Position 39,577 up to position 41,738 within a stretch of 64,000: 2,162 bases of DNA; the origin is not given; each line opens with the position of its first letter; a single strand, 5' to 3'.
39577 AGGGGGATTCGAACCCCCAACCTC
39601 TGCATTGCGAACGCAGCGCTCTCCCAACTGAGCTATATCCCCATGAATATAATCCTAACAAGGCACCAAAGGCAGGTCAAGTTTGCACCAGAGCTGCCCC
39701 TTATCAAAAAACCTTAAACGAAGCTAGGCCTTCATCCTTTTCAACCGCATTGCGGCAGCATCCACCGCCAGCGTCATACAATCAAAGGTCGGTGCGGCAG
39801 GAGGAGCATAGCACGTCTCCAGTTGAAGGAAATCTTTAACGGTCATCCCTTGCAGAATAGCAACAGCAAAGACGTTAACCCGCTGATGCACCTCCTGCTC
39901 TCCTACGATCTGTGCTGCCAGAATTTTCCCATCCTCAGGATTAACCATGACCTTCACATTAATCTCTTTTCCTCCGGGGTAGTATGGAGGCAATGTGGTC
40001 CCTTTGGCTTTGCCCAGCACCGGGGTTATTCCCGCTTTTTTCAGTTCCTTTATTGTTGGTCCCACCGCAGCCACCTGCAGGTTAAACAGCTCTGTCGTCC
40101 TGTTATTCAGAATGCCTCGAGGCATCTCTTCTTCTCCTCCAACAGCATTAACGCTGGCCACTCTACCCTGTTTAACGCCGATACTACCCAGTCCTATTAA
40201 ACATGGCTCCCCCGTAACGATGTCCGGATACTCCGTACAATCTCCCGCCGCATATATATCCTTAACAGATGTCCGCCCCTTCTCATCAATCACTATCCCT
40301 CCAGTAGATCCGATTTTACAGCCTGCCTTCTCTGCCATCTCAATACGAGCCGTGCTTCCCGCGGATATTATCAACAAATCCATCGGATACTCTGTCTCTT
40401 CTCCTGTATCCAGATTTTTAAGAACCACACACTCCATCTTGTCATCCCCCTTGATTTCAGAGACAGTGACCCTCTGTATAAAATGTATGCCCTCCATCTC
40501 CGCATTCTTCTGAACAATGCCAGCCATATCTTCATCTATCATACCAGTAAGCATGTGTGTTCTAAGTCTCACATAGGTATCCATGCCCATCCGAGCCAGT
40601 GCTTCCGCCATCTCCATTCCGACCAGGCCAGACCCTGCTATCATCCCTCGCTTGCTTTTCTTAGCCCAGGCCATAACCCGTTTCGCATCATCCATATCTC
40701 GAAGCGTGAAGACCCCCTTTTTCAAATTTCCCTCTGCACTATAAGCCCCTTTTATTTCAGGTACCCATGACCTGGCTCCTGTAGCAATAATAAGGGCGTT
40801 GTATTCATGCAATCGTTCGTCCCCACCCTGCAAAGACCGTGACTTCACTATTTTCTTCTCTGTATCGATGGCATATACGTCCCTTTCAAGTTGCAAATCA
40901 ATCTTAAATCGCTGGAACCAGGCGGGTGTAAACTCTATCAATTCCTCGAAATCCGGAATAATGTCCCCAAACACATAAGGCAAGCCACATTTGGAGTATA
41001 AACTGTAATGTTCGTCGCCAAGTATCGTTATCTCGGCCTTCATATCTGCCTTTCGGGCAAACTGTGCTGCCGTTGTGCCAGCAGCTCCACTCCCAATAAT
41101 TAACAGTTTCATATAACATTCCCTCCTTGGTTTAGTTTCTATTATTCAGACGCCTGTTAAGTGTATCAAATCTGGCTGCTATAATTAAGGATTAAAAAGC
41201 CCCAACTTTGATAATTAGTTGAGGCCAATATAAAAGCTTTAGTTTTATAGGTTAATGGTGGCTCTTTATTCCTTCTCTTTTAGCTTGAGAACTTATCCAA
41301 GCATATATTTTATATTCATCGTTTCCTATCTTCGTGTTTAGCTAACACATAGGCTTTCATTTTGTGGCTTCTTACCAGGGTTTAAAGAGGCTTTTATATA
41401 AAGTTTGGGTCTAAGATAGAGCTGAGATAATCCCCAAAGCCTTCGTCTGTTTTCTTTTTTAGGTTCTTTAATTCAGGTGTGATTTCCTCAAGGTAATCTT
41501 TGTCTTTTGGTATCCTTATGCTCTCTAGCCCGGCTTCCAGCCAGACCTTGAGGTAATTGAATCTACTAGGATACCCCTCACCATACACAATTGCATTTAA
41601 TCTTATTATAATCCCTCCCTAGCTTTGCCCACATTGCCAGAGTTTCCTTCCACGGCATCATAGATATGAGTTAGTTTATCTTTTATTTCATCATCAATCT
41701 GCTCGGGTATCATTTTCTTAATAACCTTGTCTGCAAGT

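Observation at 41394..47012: Four-gene candidate defence operon: RadC-N HhH protein, MmeI-like methyltransferase fusion, OLD-family ATPase/Toprim nuclease and a small ORF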

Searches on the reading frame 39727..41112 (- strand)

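Call 86: search_protein_families(library=ncbifam, proteins=[window:39727-41112:-], max_evalue=1e-10)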
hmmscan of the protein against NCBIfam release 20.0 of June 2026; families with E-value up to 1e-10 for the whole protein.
window:39727-41112:- (462 aa): 33 families (the best 25 are shown)
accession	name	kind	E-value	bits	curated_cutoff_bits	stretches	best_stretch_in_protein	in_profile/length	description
TIGR03385.1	CoA_CoA_reduc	equivalog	2.1e-92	310.2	578.8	1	2-449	1-438/439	CoA-disulfide reductase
NF007123.0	PRK09564.1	equivalog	1.3e-85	287.8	458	1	1-453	1-443/444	CoA-disulfide reductase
NF010037.0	PRK13512.1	equivalog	2.5e-53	181.5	394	1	1-442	2-426/438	CoA-disulfide reductase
NF046103.1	NOXase_Strep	equivalog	3.3e-50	171.4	600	1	2-449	1-437/442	H2O-forming NADH oxidase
TIGR02374.1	nitri_red_nirB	equivalog_domain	2.7e-46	158.4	578.35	1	3-352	1-330/794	nitrite reductase large subunit NirB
TIGR02053.1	MerA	equivalog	1.2e-44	153.1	454.45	1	83-435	108-439/465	mercury(II) reductase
NF045765.1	PhenlGlyoxDHPadH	equivalog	8.7e-44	150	475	1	2-352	4-337/416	NADH-dependent phenylglyoxylate dehydrogenase subunit epsilon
NF011565.0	PRK14989.1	subfamily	3.7e-36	124.5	883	1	1-407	4-378/847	nitrite reductase large subunit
NF003437.0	PRK04965.1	equivalog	1.8e-34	119.4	392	1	3-295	5-277/378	NADH:flavorubredoxin reductase NorW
TIGR01350.1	lipoamide_DH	equivalog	1.1e-29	103.4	408.8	1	97-430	124-435/461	dihydrolipoyl dehydrogenase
NF042949.2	3PPDioc_HcaD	equivalog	3.4e-29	101.8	450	1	3-293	4-276/386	3-phenylpropionate/cinnamic acid dioxygenase ferredoxin--NAD(+) reductase subunit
NF041682.1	ant_diox_AndAa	equivalog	1.7e-26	92.8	650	1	3-329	6-315/406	anthranilate 1,2-dioxygenase system ferredoxin--NAD(+) reductase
NF007286.0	PRK09754.1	equivalog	4.7e-25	88.2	447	1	3-292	6-276/400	phenylpropionate dioxygenase ferredoxin reductase subunit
TIGR01292.1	TRX_reduct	equivalog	7.4e-24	84.1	343.45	1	2-295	2-279/300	thioredoxin-disulfide reductase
NF003585.0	PRK05249.1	equivalog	4e-23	81.8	465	1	98-429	133-437/464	Si-specific NAD(P)(+) transhydrogenase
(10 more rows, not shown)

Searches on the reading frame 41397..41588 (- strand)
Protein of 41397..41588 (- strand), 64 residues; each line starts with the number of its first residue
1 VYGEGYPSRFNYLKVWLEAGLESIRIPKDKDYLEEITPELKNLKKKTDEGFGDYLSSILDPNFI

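Call 4: search_protein_families(library=pfam, proteins=[window:41397-41588:-], max_evalue=0.01)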
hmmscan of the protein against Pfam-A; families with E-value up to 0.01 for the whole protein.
window:41397-41588:- (64 aa): 0 families

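Call 5: search_protein_families(library=padloc, proteins=[window:41397-41588:-], max_evalue=0.01)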
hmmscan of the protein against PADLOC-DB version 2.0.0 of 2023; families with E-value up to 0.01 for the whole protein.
window:41397-41588:- (64 aa): 0 families

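Call 6: search_protein_families(library=ncbifam, proteins=[window:41397-41588:-], max_evalue=0.01)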
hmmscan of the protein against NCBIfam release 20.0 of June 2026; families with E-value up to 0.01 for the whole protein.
window:41397-41588:- (64 aa): 0 families

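Call 39: find_homologous_proteins(query=window:41397-41588:-, max_evalue=0.001)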
Query window:41397-41588:- (64 aa): 1 proteins with E <= 0.001 among 1 candidates.
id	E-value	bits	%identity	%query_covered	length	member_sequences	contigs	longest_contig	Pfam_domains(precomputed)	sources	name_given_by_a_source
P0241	4.3e-36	139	100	100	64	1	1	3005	-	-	-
